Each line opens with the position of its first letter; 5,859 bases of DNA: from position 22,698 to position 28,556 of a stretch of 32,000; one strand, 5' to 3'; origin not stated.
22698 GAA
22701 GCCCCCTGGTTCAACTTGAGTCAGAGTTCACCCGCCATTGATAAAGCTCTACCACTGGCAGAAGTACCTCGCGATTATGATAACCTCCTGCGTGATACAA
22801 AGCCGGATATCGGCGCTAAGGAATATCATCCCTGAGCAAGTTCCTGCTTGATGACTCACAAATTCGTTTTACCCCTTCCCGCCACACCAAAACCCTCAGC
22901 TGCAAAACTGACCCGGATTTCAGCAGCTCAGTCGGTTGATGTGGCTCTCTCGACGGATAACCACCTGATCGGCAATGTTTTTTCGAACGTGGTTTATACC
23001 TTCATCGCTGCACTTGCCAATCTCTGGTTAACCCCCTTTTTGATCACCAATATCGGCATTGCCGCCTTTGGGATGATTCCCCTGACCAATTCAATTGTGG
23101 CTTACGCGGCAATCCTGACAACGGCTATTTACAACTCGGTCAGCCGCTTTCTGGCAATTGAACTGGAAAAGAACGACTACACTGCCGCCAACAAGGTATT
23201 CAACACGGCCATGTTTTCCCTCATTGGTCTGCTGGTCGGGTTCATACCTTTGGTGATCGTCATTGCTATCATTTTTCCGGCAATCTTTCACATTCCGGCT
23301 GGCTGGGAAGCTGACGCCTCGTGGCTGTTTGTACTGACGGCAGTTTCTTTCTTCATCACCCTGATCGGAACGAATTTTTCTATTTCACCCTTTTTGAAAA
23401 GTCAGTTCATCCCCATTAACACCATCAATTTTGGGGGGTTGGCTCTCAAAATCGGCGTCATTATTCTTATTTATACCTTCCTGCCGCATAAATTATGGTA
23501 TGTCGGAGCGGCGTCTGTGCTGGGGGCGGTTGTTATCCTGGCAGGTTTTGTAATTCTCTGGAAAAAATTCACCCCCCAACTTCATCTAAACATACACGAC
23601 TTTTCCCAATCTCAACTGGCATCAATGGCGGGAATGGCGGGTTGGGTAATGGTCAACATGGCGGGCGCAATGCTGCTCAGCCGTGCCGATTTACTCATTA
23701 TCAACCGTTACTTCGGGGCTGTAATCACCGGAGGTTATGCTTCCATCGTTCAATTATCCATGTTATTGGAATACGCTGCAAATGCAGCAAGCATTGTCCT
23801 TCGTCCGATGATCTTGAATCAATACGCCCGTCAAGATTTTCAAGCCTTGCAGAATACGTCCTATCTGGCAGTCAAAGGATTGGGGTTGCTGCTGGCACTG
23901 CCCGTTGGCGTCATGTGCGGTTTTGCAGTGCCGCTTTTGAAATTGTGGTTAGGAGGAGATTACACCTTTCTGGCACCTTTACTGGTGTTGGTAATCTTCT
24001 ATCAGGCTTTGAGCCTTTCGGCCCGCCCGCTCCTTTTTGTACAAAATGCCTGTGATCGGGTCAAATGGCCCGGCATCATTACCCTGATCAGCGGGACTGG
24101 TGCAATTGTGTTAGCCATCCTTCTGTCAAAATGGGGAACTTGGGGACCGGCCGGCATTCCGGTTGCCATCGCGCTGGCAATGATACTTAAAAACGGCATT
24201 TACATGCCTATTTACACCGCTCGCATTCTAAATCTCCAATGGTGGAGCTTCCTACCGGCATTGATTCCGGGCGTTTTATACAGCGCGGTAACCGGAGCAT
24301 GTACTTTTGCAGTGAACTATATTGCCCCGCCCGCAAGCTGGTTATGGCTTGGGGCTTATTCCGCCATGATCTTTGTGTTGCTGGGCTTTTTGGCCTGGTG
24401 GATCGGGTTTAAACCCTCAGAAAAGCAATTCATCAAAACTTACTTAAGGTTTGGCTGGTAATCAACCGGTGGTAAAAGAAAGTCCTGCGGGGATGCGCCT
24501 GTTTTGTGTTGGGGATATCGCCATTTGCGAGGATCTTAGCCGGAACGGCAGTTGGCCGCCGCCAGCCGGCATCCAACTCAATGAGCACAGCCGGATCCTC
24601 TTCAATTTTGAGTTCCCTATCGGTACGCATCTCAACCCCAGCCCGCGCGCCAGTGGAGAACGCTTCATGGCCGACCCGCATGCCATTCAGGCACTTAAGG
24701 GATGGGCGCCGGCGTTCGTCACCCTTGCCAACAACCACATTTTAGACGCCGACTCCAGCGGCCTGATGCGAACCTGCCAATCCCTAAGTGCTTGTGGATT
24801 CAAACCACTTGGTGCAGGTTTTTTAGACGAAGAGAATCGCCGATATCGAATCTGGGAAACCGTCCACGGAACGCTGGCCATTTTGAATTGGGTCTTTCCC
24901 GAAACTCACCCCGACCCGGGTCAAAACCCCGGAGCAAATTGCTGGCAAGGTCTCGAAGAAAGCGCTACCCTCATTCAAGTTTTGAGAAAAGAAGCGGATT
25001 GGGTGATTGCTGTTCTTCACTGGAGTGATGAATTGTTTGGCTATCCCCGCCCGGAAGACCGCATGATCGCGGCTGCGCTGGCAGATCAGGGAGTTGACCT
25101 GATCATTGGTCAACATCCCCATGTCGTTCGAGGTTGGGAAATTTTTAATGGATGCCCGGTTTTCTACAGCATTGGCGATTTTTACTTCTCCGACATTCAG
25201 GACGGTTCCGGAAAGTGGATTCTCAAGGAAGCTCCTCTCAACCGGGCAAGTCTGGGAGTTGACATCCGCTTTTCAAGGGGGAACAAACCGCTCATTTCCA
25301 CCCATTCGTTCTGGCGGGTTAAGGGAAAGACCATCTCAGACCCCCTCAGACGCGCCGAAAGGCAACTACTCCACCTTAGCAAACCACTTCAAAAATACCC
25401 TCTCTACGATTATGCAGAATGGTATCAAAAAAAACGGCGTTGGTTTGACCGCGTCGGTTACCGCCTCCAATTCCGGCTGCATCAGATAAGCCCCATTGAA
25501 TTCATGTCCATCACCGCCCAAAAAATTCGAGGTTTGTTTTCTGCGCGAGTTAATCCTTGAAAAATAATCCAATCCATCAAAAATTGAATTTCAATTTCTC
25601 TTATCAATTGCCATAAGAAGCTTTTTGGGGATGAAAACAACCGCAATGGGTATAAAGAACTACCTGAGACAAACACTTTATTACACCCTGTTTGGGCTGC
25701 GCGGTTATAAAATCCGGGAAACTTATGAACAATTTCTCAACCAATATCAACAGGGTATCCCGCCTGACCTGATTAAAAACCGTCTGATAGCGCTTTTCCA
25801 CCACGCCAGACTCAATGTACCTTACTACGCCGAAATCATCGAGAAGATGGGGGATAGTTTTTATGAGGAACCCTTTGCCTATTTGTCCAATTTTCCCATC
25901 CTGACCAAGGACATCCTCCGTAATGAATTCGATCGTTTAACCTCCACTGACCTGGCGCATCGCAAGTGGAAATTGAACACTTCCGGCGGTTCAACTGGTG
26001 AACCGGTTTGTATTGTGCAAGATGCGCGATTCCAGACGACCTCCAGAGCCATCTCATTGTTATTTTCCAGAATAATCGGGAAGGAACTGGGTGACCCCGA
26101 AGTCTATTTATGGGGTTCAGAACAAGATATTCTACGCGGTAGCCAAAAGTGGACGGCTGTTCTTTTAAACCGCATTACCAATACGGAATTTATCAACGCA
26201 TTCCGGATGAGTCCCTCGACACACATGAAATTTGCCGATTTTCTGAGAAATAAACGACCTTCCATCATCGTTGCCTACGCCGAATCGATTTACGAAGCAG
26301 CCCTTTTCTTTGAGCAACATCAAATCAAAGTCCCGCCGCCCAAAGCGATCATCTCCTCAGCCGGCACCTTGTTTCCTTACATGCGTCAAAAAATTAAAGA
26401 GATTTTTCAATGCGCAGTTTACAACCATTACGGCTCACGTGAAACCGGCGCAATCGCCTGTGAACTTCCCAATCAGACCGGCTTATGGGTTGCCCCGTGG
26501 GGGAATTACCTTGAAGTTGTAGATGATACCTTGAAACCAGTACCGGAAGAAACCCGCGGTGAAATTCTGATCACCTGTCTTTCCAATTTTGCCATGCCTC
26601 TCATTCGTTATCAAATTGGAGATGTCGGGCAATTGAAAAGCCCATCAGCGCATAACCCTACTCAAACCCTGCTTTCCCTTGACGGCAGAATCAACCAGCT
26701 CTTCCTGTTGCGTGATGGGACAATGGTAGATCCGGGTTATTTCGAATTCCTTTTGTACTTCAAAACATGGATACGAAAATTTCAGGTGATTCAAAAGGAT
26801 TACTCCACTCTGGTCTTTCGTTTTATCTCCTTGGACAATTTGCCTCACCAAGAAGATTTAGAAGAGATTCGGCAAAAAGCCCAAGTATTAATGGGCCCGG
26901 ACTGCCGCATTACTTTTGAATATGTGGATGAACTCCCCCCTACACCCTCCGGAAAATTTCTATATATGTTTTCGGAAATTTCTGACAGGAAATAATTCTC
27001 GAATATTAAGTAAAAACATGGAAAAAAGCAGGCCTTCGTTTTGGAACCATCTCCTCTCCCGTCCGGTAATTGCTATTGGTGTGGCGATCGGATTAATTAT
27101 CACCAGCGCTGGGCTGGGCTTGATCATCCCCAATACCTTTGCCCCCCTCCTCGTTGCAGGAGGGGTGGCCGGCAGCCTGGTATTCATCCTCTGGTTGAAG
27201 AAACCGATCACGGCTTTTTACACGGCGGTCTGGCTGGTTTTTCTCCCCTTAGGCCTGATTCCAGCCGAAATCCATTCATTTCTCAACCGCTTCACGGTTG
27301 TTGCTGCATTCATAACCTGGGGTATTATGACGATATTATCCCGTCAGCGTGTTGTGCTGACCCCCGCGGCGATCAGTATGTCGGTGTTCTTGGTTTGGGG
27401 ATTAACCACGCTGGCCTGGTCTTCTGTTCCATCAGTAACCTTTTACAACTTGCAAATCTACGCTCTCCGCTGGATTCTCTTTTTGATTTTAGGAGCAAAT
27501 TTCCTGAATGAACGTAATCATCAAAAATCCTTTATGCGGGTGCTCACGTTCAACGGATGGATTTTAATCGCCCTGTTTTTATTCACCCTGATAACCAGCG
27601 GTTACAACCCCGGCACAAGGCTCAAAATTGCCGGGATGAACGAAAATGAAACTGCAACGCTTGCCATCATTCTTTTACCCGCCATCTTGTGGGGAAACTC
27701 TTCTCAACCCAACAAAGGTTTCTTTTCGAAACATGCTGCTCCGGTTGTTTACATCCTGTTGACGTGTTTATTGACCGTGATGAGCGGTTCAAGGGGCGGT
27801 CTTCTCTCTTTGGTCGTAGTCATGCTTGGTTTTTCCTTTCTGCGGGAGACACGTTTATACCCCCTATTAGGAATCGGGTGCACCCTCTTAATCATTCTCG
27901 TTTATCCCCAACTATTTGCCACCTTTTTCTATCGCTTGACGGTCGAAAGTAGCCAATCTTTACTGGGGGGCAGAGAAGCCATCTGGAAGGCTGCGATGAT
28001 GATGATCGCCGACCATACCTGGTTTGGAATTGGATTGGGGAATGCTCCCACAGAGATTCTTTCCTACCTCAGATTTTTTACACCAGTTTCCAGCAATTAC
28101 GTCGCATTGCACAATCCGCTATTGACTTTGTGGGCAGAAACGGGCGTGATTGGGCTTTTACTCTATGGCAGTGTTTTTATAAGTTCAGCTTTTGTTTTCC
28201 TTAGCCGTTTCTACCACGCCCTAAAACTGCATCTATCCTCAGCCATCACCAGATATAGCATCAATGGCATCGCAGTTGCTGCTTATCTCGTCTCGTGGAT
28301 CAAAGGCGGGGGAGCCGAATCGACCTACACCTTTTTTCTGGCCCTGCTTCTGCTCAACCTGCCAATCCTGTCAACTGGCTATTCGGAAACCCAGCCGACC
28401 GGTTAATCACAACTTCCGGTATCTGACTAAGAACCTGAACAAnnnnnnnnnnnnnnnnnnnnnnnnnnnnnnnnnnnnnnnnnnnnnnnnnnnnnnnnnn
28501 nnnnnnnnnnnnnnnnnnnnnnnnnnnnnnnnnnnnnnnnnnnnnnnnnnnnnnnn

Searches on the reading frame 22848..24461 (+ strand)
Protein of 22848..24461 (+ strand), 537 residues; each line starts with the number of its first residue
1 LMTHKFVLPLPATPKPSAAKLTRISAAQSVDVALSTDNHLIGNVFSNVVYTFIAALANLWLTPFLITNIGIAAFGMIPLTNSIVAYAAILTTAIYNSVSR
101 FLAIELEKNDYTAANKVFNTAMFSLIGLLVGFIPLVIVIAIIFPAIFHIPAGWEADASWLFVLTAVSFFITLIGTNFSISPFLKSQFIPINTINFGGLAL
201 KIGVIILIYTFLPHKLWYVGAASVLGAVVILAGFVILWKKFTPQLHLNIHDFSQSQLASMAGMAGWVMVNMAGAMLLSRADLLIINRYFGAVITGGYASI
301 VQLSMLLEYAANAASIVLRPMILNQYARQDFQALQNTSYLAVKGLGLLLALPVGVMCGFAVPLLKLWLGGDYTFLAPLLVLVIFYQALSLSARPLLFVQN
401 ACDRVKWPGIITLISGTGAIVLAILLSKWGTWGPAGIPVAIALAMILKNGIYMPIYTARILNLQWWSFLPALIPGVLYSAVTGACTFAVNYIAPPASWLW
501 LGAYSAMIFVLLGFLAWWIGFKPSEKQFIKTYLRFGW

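Call 12: search_protein_families(library=pfam, proteins=[window:22848-24461:+])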
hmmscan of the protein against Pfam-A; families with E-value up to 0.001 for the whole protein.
window:22848-24461:+ (537 aa): 1 family
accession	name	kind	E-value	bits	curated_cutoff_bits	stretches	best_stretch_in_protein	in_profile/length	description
PF01943.22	Polysacc_synt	-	5.6e-08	33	28.2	1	43-322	4-270/274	Polysaccharide biosynthesis protein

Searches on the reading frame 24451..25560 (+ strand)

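Call 12: search_protein_families(library=pfam, proteins=[window:24451-25560:+])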
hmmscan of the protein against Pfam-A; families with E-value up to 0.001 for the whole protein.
window:24451-25560:+ (369 aa): 1 family
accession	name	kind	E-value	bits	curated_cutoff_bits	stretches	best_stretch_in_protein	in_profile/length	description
PF09587.15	PGA_cap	-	3.1e-43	148.6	27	1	17-246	2-253/255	Bacterial capsule synthesis protein PGA_cap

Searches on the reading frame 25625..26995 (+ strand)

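Call 12: search_protein_families(library=pfam, proteins=[window:25625-26995:+])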
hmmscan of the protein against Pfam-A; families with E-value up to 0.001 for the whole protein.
window:25625-26995:+ (456 aa): 1 family
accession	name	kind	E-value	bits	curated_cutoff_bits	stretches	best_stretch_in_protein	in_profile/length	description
PF00501.34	AMP-binding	-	3.5e-07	29.8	29.9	1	233-316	282-374/384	AMP-binding enzyme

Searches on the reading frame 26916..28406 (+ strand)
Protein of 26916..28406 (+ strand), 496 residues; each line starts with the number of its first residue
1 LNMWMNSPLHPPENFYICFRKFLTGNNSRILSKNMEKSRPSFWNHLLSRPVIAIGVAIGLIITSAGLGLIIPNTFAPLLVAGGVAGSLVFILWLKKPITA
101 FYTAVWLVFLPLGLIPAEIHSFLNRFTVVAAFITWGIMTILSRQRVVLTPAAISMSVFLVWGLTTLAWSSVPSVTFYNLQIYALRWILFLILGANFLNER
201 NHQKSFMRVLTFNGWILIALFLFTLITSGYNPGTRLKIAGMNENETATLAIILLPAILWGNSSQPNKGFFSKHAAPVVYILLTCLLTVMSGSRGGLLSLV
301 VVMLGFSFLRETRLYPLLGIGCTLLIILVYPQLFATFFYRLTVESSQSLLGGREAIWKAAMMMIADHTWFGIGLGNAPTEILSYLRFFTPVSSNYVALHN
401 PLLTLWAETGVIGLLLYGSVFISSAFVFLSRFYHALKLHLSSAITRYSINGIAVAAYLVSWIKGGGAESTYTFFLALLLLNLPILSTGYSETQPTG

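Call 12: search_protein_families(library=pfam, proteins=[window:26916-28406:+])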
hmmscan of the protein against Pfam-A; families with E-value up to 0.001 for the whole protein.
window:26916-28406:+ (496 aa): 1 family
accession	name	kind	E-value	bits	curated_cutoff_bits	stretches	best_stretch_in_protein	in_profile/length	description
PF04932.20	Wzy_C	-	4e-18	66.1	31.7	1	279-417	2-148/149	O-Antigen ligase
